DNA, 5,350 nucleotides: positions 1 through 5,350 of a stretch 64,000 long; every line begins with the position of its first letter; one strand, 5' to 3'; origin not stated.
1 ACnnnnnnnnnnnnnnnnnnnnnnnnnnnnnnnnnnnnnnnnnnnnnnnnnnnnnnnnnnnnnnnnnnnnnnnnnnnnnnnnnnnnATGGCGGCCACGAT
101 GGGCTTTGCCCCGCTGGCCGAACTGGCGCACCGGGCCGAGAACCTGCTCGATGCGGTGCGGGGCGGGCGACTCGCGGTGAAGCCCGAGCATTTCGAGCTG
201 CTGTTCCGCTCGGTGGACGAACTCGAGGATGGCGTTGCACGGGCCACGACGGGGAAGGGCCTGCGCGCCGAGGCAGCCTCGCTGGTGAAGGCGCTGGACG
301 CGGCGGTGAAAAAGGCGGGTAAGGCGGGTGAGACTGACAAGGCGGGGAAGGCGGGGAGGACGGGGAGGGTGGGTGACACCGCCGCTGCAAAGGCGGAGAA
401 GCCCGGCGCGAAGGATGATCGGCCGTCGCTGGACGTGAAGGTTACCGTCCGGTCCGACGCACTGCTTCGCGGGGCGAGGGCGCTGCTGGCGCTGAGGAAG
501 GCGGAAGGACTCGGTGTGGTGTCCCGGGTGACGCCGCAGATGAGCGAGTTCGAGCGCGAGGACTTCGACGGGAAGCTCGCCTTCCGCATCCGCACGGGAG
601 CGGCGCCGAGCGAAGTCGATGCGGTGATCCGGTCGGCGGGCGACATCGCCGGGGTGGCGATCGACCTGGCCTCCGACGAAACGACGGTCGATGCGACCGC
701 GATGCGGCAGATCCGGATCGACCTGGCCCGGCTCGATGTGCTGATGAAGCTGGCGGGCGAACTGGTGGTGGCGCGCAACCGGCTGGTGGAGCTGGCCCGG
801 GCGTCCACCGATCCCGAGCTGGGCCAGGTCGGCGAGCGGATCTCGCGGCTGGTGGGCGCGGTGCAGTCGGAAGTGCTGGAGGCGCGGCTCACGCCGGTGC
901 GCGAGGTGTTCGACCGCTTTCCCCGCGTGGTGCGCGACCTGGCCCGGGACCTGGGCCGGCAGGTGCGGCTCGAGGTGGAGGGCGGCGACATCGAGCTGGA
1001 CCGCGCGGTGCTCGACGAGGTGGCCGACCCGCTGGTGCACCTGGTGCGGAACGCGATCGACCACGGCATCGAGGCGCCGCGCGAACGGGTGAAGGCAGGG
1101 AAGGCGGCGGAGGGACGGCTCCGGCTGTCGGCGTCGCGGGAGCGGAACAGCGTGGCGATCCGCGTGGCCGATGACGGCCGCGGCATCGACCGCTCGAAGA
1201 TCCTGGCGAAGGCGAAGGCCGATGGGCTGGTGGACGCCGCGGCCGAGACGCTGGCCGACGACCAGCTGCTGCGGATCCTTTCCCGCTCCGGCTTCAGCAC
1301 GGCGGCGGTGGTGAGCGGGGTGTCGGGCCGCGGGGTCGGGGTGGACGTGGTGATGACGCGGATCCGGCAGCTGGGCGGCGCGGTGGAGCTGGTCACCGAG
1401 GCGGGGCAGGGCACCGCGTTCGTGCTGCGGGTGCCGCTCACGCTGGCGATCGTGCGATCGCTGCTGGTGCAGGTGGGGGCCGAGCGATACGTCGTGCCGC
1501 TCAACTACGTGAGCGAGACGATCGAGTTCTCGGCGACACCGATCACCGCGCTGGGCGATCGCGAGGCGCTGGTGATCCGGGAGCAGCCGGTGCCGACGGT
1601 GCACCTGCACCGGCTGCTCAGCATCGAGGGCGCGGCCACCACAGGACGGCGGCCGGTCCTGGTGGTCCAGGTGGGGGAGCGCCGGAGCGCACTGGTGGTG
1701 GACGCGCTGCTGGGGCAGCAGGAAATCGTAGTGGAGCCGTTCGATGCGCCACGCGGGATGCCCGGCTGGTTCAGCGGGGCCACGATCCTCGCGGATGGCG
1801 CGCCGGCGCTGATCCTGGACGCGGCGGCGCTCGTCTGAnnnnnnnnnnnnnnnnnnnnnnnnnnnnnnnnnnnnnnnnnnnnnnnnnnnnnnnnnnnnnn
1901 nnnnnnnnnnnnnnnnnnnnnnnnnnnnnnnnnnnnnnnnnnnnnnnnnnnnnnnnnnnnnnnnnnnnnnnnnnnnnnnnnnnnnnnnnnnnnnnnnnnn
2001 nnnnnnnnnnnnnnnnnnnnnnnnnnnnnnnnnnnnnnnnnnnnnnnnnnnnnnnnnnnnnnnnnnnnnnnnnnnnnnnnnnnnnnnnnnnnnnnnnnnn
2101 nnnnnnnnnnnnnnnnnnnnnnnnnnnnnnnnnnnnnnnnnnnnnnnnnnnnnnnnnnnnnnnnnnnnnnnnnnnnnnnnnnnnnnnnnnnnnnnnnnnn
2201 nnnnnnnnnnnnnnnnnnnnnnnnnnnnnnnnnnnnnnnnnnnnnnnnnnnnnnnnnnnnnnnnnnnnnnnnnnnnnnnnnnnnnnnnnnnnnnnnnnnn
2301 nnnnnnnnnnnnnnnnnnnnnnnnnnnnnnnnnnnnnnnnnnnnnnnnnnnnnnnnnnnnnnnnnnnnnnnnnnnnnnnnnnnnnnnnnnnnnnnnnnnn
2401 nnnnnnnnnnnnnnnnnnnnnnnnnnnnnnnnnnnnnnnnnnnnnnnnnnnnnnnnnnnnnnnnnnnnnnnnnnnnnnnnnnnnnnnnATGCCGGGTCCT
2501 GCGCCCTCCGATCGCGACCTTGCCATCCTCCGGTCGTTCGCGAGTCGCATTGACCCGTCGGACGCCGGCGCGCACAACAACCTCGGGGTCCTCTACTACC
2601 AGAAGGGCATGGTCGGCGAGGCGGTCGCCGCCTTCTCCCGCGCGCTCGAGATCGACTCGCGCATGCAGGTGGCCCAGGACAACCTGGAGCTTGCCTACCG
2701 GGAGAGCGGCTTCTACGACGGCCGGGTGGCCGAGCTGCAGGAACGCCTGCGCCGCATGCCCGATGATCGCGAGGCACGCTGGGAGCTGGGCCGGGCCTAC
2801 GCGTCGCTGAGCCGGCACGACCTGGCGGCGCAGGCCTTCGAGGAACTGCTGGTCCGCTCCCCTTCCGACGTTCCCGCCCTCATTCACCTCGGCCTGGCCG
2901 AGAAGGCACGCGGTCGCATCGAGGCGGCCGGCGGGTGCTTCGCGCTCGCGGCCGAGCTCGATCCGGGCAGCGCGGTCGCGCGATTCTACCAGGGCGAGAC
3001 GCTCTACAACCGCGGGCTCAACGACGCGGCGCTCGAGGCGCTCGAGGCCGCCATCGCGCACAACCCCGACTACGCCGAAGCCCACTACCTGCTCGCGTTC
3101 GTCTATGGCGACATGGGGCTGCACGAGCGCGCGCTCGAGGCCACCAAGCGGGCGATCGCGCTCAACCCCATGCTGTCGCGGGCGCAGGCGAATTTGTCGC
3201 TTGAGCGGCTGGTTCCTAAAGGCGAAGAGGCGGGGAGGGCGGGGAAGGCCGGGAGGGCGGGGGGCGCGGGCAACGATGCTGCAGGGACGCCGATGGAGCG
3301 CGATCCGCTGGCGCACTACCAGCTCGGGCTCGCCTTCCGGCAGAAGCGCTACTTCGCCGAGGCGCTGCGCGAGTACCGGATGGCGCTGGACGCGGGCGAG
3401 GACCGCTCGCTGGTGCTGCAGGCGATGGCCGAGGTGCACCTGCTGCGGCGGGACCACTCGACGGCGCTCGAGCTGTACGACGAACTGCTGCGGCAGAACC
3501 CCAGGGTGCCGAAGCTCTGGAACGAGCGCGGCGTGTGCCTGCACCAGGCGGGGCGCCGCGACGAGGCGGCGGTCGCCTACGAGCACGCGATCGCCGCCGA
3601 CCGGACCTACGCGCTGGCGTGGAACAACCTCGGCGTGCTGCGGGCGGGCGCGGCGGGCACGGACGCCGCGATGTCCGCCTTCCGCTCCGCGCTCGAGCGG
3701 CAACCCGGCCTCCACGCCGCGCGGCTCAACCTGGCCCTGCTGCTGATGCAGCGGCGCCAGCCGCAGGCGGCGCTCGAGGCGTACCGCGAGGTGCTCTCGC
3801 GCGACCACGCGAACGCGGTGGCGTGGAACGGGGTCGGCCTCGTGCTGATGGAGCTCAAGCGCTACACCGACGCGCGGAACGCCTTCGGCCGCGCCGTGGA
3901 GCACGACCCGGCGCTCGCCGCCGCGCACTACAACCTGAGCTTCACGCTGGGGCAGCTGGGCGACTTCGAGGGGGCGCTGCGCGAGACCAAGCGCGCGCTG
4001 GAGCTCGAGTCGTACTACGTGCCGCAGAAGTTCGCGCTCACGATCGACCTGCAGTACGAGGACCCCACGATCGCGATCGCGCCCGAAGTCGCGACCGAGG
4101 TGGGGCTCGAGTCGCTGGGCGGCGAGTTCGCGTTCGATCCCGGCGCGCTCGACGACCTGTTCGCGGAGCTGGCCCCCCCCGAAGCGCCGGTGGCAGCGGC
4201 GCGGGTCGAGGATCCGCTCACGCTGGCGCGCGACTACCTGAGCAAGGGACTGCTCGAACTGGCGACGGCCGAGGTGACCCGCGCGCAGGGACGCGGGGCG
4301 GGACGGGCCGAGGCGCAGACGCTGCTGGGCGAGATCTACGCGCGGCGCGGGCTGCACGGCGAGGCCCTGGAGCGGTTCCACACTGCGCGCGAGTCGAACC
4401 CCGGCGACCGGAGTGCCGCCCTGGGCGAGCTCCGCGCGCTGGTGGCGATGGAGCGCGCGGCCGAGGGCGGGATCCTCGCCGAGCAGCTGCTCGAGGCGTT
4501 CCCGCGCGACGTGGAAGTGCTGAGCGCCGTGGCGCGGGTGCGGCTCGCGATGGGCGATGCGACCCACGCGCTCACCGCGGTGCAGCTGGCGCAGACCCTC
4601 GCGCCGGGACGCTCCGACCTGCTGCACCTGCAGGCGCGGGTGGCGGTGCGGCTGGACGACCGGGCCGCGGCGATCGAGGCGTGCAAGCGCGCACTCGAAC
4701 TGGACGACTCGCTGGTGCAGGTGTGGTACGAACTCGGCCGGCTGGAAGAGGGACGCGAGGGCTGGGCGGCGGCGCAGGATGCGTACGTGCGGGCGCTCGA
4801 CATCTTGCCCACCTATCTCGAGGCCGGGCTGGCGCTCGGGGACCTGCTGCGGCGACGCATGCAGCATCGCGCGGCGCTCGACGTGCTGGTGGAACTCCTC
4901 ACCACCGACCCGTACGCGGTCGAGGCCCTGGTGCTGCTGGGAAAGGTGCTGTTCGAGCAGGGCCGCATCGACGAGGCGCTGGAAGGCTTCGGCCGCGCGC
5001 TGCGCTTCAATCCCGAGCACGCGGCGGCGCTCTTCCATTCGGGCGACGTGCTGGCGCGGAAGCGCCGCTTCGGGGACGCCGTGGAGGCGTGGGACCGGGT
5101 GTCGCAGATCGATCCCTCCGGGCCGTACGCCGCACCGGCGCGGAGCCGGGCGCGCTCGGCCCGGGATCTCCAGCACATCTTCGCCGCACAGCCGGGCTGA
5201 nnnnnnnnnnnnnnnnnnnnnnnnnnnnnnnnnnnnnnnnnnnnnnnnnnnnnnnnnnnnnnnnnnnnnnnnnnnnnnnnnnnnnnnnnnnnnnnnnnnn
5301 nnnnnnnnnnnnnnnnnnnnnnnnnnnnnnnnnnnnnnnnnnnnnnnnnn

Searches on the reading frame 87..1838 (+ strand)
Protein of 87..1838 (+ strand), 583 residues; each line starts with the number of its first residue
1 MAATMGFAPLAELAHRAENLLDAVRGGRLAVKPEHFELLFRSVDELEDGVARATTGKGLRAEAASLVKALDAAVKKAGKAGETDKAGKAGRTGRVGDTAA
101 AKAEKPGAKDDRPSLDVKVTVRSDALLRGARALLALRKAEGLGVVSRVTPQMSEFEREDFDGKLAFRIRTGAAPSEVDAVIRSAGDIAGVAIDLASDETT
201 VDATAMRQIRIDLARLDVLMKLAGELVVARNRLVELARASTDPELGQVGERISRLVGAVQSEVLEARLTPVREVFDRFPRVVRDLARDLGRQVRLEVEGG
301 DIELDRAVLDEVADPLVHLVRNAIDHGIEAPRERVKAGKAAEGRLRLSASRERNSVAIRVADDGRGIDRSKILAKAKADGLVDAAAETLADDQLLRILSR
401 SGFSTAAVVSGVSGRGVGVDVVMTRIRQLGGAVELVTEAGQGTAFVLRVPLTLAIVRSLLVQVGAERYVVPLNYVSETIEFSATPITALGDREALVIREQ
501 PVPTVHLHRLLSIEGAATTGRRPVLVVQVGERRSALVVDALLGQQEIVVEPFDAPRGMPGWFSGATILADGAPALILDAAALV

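Call 67: search_protein_families(library=pfam, proteins=[window:87-1838:+], max_evalue=0.00001)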
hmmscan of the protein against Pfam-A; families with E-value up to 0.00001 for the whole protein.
window:87-1838:+ (583 aa): 4 families
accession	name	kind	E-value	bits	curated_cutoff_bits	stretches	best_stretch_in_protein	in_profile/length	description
PF01584.24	CheW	-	1.7e-25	89.7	23.5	1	459-582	3-133/138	CheW-like domain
PF02518.31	HATPase_c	-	7.6e-16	59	26.4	1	313-452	3-110/111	Histidine kinase-, DNA gyrase B-, and HSP90-like ATPase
PF02895.20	H-kinase_dim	-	3e-10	40.8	23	1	207-265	2-67/68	Signal transducing histidine kinase, homodimeric domain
PF07194.16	P2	-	4.7e-08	33.4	23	1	116-192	3-79/81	P2 response regulator binding domain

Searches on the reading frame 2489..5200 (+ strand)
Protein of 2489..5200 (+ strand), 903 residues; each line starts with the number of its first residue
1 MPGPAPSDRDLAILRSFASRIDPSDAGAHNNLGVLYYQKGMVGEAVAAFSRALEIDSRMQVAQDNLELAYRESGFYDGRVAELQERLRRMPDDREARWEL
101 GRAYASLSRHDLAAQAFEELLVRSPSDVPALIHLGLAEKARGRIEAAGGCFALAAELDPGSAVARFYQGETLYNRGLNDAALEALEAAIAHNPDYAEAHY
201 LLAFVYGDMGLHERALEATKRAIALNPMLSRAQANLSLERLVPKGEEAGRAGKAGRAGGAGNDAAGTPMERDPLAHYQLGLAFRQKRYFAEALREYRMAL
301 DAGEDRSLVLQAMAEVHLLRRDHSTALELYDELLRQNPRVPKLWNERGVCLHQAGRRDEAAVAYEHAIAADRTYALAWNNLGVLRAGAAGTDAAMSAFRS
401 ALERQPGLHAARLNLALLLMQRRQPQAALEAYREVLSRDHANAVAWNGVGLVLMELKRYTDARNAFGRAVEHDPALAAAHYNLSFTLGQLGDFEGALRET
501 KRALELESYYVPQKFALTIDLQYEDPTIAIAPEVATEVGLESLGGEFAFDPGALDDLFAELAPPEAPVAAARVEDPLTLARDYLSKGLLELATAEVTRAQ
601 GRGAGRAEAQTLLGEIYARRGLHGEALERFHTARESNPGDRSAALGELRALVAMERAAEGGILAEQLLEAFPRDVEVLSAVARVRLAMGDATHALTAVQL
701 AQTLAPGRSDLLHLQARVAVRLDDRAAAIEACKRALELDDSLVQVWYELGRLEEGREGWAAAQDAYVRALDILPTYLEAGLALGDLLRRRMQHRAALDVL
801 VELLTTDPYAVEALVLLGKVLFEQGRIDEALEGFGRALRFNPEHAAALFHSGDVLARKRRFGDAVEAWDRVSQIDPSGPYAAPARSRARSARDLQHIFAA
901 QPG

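Call 9: search_protein_families(library=pfam, proteins=[window:2489-5200:+], max_evalue=0.01)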
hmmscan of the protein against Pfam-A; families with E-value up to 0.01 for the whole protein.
window:2489-5200:+ (903 aa): 26 families (the best 25 are shown)
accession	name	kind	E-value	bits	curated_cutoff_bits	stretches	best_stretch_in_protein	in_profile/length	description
PF07719.23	TPR_2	-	2.5e-71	230.4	27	6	27-56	2-31/34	Tetratricopeptide repeat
PF00515.34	TPR_1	-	8.3e-64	209.4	27.8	6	28-57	3-32/34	Tetratricopeptide repeat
PF13432.12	TPR_16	-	1.6e-49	166.3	32.7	10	817-879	3-65/65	Tetratricopeptide repeat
PF13414.12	TPR_11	-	2.4e-48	162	26.8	5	169-210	1-42/42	TPR repeat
PF13431.12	TPR_17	-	6.6e-46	151.2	24.4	1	185-217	2-34/34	Tetratricopeptide repeat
PF13181.12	TPR_8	-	2.5e-42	139.9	25.7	1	27-57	2-32/34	Tetratricopeptide repeat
PF14559.12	TPR_19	-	3.7e-37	126.9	25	7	178-233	7-62/68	Tetratricopeptide repeat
PF13428.12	TPR_14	-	4.2e-36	120.1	23.5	3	310-347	4-41/44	Tetratricopeptide repeat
PF23914.1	TPR_CcmH_CycH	-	7.6e-28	97.8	42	3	744-843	51-153/158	Cytochrome c-type biogenesis protein H TPR domain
PF13424.12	TPR_12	-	5e-24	84.7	30.1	4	443-506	3-74/77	Tetratricopeptide repeat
PF13174.12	TPR_6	-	8.7e-20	70.4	26.3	0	812-843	1-32/33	Tetratricopeptide repeat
PF12895.13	ANAPC3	-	1.9e-18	66.9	27.2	2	150-219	11-79/82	Anaphase-promoting complex, cyclosome, subunit 3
PF25063.1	ARM_TT21_C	-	1.6e-15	58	35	0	403-485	89-172/209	Tetratricopeptide repeat protein 21 C-terminal ARM domain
PF13371.12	TPR_9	-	6e-14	52.2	35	1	316-371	4-59/73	Tetratricopeptide repeat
PF14561.12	TPR_20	-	8.7e-12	45.7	25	1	390-441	3-54/90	Tetratricopeptide repeat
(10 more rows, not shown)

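Call 99: search_protein_families(library=padloc, proteins=[window:2489-5200:+], max_evalue=0.001)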
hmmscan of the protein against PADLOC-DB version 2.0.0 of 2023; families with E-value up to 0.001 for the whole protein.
window:2489-5200:+ (903 aa): 2 families
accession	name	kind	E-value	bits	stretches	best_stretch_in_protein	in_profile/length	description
PDLC01101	PrimPol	-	4.5e-08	30.2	0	413-481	37-105/490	adaptation polymerase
PDLC01172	TPR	-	0.00068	16.6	0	786-844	228-291/448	TPR repeats containing protein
